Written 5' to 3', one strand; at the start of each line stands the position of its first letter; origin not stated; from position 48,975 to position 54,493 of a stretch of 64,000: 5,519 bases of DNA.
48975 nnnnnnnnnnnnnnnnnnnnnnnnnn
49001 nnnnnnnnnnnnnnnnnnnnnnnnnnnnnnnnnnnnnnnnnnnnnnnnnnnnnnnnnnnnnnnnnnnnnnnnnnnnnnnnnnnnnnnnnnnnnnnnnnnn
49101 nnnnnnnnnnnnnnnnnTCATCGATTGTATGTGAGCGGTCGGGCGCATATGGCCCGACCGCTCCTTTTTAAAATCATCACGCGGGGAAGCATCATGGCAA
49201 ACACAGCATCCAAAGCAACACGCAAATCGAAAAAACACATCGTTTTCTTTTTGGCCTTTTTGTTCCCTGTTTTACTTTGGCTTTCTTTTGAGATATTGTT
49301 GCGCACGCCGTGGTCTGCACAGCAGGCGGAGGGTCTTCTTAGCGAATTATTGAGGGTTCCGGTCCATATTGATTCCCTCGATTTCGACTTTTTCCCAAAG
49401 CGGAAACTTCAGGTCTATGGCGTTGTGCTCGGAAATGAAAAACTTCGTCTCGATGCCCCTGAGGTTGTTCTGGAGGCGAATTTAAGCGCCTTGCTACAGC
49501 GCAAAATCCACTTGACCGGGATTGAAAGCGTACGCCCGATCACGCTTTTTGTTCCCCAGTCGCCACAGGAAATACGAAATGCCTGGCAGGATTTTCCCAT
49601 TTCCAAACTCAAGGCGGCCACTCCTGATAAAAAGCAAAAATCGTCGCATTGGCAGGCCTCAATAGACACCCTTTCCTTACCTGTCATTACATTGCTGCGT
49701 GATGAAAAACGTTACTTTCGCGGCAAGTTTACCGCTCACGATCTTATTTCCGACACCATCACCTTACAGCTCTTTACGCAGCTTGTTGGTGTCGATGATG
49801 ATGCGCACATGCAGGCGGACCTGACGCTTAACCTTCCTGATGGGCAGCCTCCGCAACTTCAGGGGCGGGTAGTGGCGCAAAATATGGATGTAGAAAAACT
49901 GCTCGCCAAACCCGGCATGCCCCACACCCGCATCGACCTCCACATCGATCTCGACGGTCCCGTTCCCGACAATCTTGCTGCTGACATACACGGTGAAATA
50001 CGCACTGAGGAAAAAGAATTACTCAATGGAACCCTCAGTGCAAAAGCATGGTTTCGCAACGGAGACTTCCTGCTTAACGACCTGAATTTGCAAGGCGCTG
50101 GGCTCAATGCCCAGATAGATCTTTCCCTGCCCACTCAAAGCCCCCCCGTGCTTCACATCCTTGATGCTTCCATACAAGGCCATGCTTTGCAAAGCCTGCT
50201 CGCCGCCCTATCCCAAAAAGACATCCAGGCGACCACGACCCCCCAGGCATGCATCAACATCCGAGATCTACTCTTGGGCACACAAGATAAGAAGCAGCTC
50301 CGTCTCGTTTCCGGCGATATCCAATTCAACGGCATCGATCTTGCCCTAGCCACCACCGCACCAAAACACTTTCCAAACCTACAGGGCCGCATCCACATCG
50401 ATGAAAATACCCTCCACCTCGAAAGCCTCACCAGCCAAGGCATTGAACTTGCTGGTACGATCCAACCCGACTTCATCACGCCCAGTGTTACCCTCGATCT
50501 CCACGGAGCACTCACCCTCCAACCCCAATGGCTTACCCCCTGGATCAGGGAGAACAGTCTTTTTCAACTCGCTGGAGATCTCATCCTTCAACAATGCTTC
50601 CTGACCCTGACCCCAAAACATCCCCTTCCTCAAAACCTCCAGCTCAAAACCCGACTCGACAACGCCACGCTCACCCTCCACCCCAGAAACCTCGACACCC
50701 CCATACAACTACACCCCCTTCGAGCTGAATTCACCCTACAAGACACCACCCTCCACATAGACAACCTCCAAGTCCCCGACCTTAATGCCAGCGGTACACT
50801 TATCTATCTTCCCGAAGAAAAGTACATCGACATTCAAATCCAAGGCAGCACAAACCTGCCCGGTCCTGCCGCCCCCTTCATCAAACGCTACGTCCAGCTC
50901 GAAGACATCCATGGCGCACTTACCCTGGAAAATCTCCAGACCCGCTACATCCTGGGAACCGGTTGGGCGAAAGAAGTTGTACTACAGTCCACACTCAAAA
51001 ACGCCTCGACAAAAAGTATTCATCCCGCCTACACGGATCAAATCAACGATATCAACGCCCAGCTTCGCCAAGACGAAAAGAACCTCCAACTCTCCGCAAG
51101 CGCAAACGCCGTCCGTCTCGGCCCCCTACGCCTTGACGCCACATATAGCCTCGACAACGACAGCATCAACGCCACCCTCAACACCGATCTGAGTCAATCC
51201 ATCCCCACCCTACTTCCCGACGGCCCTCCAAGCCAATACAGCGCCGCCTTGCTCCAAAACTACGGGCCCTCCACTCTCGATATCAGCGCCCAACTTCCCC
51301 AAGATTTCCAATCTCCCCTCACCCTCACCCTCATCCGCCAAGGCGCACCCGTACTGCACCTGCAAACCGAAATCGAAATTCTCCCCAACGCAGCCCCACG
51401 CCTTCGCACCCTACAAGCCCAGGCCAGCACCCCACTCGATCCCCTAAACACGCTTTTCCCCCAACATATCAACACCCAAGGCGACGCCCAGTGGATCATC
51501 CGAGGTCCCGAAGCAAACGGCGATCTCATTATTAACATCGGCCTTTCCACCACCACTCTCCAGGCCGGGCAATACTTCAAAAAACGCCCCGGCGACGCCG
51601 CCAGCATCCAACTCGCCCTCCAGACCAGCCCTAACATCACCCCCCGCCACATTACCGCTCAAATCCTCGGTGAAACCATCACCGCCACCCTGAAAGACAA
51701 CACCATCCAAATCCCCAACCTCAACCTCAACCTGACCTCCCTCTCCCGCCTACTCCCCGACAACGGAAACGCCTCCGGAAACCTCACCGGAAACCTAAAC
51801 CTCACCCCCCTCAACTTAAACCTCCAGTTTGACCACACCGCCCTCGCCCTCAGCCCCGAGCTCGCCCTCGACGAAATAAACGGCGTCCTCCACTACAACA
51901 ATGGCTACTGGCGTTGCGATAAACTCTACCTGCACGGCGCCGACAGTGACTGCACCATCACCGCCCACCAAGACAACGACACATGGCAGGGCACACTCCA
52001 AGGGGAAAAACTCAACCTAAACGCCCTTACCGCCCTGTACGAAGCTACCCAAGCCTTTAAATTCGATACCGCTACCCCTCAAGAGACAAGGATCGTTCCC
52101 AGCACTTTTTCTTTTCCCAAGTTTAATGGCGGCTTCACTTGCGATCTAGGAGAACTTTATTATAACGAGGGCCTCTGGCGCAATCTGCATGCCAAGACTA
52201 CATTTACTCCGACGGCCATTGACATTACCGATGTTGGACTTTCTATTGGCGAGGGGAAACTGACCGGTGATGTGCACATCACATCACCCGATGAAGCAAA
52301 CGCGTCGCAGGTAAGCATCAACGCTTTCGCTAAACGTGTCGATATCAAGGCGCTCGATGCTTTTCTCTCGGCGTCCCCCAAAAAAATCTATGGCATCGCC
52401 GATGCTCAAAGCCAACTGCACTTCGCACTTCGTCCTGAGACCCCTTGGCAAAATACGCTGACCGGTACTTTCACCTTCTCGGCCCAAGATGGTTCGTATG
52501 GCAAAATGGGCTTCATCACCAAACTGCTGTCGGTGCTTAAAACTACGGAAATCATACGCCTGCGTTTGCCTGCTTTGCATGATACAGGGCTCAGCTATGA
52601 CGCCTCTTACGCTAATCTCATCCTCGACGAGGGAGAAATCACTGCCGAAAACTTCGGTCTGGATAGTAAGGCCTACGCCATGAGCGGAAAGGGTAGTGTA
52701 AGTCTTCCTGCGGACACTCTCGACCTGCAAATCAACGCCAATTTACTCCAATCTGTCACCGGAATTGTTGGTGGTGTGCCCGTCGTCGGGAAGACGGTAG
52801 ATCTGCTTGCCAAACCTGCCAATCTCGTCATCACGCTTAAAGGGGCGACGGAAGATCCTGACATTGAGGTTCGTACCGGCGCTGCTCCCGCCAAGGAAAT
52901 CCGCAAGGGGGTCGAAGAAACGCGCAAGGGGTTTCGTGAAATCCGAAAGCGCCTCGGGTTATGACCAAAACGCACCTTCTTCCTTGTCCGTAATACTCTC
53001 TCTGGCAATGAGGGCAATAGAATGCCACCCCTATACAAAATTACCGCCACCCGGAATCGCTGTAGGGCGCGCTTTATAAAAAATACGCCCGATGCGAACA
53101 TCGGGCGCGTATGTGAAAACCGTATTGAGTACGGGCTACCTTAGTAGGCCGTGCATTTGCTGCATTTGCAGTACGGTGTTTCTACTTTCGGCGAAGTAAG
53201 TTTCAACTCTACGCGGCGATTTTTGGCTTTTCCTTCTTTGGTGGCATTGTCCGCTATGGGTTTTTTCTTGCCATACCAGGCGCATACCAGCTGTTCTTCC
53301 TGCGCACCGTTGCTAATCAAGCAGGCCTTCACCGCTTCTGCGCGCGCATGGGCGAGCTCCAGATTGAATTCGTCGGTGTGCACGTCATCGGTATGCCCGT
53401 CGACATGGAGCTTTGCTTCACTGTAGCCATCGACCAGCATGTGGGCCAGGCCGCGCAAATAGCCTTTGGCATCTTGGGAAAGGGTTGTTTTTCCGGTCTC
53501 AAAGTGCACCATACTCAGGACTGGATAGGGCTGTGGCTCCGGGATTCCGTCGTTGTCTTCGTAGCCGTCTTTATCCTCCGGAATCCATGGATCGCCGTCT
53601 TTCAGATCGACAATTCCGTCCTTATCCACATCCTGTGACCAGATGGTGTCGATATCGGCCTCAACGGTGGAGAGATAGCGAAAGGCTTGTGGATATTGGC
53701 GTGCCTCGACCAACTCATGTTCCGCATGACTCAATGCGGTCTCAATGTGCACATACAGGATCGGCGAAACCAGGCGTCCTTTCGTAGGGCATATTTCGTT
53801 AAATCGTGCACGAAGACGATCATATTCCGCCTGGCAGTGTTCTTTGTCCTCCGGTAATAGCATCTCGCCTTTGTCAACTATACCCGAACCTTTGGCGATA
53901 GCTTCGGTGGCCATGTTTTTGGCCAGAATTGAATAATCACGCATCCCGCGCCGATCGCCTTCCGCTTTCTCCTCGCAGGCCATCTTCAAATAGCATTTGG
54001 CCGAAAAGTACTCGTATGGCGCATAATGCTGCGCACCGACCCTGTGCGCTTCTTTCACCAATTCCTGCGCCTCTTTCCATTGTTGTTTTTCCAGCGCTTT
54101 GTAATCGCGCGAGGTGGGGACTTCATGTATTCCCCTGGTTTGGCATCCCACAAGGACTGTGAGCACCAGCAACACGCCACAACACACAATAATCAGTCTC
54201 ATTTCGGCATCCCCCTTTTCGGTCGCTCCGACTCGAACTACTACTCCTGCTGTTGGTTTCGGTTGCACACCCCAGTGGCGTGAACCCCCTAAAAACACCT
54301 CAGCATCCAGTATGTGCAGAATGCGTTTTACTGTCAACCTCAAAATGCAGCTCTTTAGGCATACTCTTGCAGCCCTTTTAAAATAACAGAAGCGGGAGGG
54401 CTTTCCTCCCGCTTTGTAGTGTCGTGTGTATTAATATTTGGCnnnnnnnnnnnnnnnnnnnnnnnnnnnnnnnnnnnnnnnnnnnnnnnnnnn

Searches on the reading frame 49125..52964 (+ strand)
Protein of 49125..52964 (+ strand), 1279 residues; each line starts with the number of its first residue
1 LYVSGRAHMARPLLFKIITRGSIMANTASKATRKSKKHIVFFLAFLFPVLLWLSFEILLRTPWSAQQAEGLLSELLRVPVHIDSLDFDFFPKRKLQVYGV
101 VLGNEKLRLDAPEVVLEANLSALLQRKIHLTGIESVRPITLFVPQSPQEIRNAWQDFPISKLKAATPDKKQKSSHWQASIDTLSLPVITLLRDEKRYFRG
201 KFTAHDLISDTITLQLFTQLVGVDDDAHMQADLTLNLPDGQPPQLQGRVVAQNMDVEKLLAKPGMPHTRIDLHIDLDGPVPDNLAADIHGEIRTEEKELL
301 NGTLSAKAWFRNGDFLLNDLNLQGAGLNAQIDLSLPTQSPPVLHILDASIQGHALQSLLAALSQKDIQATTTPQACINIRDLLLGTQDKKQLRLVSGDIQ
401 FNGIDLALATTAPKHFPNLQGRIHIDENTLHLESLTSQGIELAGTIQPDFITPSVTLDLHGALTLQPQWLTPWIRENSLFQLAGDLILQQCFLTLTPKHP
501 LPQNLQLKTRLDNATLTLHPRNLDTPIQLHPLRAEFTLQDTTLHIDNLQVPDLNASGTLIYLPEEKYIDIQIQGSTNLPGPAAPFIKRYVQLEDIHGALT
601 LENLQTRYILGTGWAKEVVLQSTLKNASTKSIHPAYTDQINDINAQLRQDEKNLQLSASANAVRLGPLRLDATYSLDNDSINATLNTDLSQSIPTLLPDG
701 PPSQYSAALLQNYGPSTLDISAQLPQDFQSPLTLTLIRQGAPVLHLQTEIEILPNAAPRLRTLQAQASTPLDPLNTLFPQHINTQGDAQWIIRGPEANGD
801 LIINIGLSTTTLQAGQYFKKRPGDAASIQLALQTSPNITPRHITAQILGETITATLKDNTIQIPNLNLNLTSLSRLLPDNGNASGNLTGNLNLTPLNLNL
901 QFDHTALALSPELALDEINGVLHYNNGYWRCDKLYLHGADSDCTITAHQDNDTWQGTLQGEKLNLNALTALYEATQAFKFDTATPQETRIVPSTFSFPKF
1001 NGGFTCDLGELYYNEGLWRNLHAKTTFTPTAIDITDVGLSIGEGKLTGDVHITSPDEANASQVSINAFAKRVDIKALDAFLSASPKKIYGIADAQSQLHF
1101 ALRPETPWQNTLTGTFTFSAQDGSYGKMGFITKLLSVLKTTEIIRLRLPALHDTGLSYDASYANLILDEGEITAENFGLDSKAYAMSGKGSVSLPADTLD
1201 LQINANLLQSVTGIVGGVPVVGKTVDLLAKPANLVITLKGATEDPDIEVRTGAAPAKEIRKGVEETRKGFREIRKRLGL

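Call 38: search_protein_families(library=pfam, proteins=[window:49125-52964:+], max_evalue=0.001)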
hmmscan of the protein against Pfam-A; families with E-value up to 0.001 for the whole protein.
window:49125-52964:+ (1279 aa): 1 family
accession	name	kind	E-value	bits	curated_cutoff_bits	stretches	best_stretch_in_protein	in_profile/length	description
PF13116.12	YhdP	-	4.6e-16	58.4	46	1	804-1225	770-1194/1224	YhdP protein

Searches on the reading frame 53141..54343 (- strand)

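Call 38: search_protein_families(library=pfam, proteins=[window:53141-54343:-], max_evalue=0.001)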
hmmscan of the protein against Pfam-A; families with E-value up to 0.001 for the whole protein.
window:53141-54343:- (400 aa): 2 families
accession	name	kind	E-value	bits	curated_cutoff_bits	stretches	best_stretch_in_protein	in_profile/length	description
PF00691.25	OmpA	-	1.9e-18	67.1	27.2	1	281-376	2-98/98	OmpA family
PF14346.11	DUF4398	-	3.7e-07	31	27.9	1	90-152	4-66/78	Domain of unknown function (DUF4398)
